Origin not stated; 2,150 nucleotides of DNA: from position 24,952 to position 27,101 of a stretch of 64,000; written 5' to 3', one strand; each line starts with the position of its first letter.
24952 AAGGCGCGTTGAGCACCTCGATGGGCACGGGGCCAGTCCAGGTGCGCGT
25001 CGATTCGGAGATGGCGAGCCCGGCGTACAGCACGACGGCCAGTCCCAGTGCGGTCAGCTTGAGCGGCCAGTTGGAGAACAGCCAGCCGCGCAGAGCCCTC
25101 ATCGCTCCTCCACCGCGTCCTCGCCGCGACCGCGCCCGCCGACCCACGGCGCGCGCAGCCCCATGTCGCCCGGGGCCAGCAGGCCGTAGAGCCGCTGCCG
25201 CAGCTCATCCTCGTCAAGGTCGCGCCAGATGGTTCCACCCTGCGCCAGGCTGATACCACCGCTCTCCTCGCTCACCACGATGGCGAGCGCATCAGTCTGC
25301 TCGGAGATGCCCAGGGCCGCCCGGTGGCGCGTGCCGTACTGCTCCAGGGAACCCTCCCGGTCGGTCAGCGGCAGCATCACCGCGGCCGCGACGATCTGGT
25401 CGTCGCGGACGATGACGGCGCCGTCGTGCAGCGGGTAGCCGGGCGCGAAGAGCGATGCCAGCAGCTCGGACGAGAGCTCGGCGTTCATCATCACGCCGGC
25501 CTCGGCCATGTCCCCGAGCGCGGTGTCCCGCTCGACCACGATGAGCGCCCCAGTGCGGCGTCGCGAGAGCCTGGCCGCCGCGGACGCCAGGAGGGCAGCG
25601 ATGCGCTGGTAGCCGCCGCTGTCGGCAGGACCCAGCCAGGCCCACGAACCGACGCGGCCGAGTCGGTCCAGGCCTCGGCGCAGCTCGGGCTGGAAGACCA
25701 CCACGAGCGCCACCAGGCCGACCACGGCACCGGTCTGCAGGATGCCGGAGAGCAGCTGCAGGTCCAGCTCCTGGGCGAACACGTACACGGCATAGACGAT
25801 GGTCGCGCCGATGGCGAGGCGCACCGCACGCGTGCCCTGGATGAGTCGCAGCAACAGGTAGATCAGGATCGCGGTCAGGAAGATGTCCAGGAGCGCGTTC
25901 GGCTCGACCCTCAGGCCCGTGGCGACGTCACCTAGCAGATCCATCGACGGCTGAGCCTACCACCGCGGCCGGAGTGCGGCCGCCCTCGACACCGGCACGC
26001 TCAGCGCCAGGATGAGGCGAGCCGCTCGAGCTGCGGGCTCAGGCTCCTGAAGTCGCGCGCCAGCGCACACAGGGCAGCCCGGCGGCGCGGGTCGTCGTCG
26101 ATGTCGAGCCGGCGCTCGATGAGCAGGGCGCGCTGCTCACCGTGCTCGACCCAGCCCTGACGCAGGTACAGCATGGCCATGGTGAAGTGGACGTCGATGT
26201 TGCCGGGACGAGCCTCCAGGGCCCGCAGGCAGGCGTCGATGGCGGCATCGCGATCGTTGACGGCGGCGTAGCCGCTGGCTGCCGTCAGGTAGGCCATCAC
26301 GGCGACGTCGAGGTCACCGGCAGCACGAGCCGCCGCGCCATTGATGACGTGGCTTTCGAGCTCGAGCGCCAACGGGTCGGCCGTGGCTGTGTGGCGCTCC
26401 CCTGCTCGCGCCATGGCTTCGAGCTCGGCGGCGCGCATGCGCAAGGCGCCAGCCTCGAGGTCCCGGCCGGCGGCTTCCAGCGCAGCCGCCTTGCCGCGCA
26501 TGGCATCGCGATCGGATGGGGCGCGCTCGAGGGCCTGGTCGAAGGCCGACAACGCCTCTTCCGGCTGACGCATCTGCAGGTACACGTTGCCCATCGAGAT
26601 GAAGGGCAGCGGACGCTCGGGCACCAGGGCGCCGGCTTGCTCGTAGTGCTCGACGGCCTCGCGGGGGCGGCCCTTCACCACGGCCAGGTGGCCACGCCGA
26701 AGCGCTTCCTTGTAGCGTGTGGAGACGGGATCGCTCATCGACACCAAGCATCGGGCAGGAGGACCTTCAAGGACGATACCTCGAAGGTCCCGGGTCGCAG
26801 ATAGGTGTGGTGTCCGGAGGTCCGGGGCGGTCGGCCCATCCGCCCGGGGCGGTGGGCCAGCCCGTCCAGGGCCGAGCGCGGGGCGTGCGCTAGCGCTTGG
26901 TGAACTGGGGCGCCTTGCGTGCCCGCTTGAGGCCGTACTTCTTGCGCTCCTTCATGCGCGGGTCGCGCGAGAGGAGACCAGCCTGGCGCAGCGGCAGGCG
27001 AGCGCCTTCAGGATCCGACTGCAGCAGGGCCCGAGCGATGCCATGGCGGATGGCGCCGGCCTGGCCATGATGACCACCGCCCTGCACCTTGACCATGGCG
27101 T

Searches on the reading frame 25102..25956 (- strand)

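Call 9: search_protein_families(library=ncbifam, max_evalue=0.00001, proteins=[window:25102-25956:-])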
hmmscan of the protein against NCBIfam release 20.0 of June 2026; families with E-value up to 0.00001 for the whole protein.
window:25102-25956:- (285 aa): 4 families
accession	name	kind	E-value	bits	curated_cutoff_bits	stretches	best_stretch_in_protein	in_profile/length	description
TIGR00159.1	TIGR00159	equivalog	2.5e-65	220.3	188.8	1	21-256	13-246/254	diadenylate cyclase CdaA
NF038328.1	c-di-AMP_CdaS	exception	3.4e-45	154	225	1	121-244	65-188/191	sporulation-specific diadenylate cyclase CdaS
NF038327.1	c-di-AMP_CdaM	exception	6.8e-33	113.9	225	1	116-251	46-181/196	diadenylate cyclase CdaM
NF010009.0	PRK13482.1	equivalog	2.1e-13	50.2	201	1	129-241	28-136/357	DNA integrity scanning diadenylate cyclase DisA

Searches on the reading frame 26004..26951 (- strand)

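Call 50: search_protein_families(library=ncbifam, max_evalue=1e-8, proteins=[window:26004-26951:-])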
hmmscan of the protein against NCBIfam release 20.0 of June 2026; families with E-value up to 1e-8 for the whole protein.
window:26004-26951:- (316 aa): 2 families
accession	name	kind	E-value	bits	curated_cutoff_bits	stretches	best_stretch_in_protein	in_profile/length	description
TIGR02552.1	LcrH_SycD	equivalog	1.1e-09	38.1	104.8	0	72-157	46-131/136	SycD/LcrH family type III secretion system chaperone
NF033920.0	C39_PA2778_fam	equivalog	3.4e-09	36.5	150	0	93-178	169-254/255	PA2778 family cysteine peptidase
